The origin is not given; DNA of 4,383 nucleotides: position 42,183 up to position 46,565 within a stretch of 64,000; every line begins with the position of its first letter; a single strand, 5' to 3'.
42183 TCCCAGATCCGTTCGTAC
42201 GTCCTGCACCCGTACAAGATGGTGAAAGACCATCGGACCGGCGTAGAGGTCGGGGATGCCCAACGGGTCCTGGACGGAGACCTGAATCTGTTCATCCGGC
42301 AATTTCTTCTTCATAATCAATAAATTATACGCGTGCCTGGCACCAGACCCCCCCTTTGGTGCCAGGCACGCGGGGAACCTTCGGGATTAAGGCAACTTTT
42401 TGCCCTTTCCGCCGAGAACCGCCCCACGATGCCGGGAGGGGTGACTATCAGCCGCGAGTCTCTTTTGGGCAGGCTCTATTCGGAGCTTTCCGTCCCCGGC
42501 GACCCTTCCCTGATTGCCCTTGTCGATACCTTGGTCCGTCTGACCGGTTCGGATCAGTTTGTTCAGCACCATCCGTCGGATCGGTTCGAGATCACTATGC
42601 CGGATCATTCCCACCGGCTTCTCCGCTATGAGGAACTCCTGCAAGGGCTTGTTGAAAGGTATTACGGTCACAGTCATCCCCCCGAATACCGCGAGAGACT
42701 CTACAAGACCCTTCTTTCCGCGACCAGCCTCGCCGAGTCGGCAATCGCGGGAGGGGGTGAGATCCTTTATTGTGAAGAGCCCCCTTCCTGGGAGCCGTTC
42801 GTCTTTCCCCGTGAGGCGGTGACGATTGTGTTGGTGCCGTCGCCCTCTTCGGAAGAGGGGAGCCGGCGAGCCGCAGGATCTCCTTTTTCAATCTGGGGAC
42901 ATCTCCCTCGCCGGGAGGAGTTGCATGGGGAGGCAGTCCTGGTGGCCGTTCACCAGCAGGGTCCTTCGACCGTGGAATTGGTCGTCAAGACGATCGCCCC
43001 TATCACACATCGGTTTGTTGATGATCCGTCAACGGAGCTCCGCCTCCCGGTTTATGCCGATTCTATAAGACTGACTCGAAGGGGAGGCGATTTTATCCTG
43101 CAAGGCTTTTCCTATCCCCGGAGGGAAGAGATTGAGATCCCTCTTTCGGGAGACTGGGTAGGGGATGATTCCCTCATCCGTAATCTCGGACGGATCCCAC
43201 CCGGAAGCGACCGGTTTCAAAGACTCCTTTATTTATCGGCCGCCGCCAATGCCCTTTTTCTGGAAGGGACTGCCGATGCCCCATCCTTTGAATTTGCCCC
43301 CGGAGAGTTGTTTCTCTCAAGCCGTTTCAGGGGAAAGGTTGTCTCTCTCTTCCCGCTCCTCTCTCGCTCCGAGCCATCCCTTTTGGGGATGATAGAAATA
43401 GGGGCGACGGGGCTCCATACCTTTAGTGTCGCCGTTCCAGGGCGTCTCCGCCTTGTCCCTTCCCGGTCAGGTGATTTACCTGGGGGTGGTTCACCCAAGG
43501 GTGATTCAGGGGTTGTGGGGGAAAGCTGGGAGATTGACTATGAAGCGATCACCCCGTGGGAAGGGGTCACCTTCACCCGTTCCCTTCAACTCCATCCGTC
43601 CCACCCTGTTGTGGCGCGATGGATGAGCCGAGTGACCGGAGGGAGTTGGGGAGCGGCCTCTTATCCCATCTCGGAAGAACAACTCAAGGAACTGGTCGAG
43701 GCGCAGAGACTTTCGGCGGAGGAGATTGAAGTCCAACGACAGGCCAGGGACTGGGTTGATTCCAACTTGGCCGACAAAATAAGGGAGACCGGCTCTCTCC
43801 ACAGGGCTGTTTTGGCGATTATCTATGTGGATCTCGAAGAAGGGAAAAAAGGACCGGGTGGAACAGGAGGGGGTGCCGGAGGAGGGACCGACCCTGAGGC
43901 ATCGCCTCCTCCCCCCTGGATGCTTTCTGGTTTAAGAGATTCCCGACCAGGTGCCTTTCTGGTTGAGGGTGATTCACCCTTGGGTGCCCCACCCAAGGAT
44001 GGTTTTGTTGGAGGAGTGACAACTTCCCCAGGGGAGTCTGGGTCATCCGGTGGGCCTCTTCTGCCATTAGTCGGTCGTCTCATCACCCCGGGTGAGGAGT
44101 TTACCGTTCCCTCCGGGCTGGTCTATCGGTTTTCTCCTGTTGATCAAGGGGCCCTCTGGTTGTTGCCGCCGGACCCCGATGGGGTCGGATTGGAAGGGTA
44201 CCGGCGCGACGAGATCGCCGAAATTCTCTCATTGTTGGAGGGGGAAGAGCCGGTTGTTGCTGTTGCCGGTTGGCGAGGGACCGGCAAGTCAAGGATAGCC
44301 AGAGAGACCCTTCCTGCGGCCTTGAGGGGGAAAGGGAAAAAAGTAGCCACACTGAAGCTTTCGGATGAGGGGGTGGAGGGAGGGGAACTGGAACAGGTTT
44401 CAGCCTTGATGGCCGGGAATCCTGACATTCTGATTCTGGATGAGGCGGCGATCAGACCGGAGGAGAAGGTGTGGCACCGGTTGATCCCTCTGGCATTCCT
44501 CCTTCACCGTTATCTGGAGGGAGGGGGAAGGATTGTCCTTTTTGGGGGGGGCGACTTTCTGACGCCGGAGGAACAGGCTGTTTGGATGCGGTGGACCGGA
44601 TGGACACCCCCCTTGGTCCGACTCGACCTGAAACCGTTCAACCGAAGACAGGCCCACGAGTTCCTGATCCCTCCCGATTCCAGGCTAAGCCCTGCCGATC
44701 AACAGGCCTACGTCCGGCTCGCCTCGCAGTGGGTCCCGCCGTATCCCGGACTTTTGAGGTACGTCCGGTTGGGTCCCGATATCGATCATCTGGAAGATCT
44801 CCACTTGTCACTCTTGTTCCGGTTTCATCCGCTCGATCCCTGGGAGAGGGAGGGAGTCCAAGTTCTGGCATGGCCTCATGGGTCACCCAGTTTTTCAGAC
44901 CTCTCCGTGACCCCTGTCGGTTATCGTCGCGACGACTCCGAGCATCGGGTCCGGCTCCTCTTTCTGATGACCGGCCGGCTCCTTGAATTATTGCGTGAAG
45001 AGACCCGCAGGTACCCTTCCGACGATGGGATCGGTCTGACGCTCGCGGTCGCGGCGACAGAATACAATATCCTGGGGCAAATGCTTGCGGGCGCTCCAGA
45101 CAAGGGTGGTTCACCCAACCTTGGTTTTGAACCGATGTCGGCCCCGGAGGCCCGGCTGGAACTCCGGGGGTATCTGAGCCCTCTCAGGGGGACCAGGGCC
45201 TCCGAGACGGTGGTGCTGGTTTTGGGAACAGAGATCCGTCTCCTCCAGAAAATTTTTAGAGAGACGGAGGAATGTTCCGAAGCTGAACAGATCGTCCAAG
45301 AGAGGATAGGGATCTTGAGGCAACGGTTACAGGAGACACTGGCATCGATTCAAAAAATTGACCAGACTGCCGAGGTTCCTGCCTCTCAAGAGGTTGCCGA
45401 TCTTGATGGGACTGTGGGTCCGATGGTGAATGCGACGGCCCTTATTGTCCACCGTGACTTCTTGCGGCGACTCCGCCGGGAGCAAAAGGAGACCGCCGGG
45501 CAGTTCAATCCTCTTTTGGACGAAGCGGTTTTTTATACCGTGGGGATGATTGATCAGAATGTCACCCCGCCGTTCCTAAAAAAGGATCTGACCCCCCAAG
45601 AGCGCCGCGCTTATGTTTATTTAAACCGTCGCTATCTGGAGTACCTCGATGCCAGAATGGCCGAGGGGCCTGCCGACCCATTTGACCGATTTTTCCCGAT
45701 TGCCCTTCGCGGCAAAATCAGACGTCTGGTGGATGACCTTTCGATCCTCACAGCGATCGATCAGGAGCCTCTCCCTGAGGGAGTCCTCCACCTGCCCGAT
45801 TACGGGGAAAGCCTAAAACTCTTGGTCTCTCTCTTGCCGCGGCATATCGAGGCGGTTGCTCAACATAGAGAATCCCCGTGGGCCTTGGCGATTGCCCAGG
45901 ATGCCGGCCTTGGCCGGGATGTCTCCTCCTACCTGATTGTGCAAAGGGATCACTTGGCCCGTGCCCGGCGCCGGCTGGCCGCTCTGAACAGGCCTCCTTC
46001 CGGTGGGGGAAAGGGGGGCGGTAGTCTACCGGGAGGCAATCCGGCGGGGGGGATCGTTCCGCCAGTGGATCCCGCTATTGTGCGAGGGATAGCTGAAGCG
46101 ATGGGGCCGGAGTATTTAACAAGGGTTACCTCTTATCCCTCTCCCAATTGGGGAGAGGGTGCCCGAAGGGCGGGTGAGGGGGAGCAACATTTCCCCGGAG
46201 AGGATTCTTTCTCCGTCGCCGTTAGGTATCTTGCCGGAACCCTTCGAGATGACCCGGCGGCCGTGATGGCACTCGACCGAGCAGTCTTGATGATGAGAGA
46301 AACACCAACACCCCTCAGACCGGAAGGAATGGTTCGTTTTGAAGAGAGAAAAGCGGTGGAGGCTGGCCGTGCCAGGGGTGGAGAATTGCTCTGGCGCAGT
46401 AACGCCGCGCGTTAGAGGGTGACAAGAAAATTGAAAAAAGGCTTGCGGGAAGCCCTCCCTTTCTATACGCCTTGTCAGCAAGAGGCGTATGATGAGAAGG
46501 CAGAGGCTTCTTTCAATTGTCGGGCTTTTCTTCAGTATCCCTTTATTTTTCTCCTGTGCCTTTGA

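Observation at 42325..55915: About 13.5 kb of three giant co-directional genes wedged between prfB and lysS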

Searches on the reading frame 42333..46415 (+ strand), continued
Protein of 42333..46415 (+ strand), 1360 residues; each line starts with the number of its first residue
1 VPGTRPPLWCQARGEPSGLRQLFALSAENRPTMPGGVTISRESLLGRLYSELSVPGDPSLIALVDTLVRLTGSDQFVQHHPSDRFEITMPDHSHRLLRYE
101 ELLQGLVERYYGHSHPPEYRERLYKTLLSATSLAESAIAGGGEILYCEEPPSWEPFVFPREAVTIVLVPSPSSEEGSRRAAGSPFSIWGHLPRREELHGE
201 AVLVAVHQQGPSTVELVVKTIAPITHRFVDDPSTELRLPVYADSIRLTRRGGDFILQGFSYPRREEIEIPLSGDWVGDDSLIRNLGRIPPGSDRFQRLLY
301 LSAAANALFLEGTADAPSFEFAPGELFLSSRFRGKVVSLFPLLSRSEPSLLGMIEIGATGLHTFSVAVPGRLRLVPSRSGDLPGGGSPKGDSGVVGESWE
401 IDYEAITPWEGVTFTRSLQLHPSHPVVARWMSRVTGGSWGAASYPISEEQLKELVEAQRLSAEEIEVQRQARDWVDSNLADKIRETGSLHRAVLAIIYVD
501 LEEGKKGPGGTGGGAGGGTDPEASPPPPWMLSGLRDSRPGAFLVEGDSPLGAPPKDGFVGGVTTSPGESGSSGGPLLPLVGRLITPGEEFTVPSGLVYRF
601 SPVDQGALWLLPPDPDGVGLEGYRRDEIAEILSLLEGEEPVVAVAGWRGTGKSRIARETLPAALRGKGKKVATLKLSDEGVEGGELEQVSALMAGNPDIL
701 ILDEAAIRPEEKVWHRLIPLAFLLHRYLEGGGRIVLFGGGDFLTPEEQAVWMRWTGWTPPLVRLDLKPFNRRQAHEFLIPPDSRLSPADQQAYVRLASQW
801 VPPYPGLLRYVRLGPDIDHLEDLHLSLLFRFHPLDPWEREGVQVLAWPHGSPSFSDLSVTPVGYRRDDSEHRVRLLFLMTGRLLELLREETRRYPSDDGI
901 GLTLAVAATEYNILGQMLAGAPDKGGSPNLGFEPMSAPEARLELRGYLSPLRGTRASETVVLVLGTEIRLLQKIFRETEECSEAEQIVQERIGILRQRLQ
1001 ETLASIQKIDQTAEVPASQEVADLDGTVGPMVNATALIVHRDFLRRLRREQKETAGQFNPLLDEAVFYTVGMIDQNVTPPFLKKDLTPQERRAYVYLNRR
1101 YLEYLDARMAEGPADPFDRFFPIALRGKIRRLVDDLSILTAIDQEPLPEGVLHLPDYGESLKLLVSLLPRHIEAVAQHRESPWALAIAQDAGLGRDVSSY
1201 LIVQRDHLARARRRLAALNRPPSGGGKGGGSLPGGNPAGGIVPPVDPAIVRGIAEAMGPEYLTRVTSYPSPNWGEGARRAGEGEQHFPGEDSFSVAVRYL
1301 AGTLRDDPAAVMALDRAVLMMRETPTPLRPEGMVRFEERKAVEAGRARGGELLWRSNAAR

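Call 46: find_encoding_contigs(protein=P0008, flank=10000, max_places=2)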
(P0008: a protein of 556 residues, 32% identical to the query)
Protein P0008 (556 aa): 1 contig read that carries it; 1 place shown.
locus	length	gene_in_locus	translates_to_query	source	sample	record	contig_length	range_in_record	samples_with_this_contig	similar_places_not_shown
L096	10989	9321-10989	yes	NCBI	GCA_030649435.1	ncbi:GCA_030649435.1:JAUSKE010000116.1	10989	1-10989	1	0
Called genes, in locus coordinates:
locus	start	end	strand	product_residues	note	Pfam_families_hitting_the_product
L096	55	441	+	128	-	-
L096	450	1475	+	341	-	PF01695:IstB_IS21 (weak), PF02562:PhoH, PF13245:AAA_19, PF13604:AAA_30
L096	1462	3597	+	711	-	PF07697:7TMR-HDED, PF07698:7TM-7TMR_HD, PF01966:HD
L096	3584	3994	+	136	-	PF02130:YbeY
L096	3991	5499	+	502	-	PF20154:LNT_N, PF00795:CN_hydrolase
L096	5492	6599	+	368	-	PF03462:PCRF, PF00472:RF-1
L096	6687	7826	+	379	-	PF00487:FA_desaturase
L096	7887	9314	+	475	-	-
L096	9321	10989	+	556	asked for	?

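Call 47: find_encoding_contigs(protein=P0004, flank=10000, max_places=2)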
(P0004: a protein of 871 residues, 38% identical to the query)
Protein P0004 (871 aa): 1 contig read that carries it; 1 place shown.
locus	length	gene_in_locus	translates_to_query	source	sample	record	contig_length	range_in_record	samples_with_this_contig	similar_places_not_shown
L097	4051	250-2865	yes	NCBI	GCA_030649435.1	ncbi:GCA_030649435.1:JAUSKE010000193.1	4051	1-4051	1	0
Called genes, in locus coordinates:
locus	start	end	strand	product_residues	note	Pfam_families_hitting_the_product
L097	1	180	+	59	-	PF19279:YegS_C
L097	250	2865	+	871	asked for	-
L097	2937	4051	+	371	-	?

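Call 48: find_encoding_contigs(protein=P0009, flank=10000, max_places=2)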
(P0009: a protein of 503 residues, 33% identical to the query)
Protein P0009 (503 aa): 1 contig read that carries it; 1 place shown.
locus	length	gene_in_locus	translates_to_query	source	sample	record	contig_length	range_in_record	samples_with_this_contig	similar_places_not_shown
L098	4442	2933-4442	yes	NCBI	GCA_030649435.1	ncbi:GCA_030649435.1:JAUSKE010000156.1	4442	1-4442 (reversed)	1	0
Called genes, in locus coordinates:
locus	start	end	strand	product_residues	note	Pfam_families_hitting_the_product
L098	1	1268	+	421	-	?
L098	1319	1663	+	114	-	-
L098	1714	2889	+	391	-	-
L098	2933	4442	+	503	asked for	?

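Call 66: find_encoding_contigs(protein=P0016, flank=10000, max_places=4)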
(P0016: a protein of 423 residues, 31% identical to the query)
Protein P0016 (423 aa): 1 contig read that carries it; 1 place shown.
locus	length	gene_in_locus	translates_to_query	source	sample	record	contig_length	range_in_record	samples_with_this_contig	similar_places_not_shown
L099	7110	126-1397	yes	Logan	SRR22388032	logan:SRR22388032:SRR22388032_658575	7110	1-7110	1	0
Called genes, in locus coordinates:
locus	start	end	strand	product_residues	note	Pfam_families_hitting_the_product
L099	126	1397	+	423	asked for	-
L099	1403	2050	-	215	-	PF00912:Transgly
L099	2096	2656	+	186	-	PF08207:EFP_N, PF01132:EFP, PF09285:Elong-fact-P_C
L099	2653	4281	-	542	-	-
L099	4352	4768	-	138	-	PF22732:MSL3_chromo-like (faint), PF11717:Tudor-knot (weak), PF18358:Tudor_4 (faint), PF05641:Agenet (weak), PF16719:SAWADEE (faint), PF02820:MBT (faint), PF18115:Tudor_3 (faint), PF11717:Tudor-knot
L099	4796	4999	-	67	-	PF07311:Dodecin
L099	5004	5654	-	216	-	PF01066:CDP-OH_P_transf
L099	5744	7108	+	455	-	?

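Call 67: list_cluster_members(proteins=[P0011, P0013, P0016, P0017, P0018, P0019, P0020, P0021, P0023, P0025])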
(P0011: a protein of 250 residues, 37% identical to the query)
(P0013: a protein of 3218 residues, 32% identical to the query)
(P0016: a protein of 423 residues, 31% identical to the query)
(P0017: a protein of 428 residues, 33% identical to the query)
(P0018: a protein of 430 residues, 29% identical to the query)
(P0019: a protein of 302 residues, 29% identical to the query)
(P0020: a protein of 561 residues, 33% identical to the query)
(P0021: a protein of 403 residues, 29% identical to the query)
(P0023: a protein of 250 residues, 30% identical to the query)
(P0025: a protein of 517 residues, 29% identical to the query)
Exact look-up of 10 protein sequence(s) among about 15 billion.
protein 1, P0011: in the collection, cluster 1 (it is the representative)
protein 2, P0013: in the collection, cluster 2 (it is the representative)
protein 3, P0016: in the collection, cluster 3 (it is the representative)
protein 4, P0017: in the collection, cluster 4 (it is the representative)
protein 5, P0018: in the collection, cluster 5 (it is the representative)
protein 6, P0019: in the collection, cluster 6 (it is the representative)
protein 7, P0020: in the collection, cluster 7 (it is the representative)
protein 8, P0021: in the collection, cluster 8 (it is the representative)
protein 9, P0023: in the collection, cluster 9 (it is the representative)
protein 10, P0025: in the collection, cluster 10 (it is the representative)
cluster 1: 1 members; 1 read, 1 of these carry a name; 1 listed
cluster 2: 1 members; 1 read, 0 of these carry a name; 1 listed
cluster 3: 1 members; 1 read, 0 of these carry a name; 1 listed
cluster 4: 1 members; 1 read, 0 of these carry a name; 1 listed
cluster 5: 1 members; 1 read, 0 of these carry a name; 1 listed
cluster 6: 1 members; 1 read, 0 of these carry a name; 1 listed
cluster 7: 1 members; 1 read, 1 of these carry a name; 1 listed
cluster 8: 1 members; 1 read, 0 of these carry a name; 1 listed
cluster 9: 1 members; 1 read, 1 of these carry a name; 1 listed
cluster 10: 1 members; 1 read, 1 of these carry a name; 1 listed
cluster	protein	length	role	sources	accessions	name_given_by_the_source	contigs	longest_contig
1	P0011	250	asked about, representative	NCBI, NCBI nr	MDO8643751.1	MAG: hypothetical protein Q7S00_02140, partial [bacterium] | hypothetical protein [bacterium]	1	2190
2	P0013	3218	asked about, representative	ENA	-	-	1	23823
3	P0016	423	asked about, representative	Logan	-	-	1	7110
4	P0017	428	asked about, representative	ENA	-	-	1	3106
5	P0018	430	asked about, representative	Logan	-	-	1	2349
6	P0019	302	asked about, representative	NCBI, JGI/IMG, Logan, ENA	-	-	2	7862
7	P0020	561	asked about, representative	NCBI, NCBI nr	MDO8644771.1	MAG: hypothetical protein Q7S00_07410, partial [bacterium] | hypothetical protein [bacterium]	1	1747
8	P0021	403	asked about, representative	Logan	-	-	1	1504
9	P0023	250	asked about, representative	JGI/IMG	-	hypothetical protein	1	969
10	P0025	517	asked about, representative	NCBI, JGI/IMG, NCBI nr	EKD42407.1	MAG: hypothetical protein ACD_73C00171G0001 [uncultured bacterium]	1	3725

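Call 82: search_protein_families(library=pfam, proteins=[L096:7887-9314:+, L090:11882-16486:+, L095:3148-5901:+, L093:11154-12866:+], max_evalue=1)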
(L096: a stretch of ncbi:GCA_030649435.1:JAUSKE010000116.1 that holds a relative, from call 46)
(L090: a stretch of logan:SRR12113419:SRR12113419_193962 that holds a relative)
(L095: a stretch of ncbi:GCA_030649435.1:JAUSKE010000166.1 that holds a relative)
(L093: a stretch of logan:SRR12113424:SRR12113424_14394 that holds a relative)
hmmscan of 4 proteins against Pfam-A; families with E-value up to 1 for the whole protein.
L096:7887-9314:+ (475 aa): 0 families

L090:11882-16486:+ (1534 aa): 0 families

L095:3148-5901:+ (917 aa): 0 families

L093:11154-12866:+ (570 aa): 0 families

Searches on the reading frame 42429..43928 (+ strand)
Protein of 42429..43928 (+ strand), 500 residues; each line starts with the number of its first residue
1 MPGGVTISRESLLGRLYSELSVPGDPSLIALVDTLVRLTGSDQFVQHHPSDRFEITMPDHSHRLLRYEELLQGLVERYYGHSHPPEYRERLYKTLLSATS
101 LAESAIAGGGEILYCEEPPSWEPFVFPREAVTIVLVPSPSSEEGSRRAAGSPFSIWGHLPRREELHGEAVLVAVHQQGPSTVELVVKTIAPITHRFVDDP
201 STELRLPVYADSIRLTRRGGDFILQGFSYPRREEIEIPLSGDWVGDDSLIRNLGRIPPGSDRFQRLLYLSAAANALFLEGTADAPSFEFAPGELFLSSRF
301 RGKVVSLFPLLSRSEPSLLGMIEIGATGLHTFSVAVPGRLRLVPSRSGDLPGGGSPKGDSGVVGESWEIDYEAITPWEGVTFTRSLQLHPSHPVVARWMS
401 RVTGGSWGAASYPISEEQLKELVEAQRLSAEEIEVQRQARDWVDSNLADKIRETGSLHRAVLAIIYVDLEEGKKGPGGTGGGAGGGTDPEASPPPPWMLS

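Call 79: search_solved_structures(query=A4, max_evalue=1)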
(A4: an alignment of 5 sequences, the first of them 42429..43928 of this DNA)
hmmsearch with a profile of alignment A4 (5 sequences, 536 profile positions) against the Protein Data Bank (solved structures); distinct sequences matched with E-value up to 1: 2.
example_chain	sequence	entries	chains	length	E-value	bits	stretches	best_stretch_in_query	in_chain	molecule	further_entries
7ju4_1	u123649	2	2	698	0.57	12.1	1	391-481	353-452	Dynein regulatory complex protein 1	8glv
8z9y_F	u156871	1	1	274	0.84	11.6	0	431-480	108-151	Nucleusenvelope protein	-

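Call 82: search_protein_families(library=pfam, proteins=[window:42429-43928:+], max_evalue=1)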
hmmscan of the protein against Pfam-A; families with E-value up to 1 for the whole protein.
window:42429-43928:+ (500 aa): 0 families
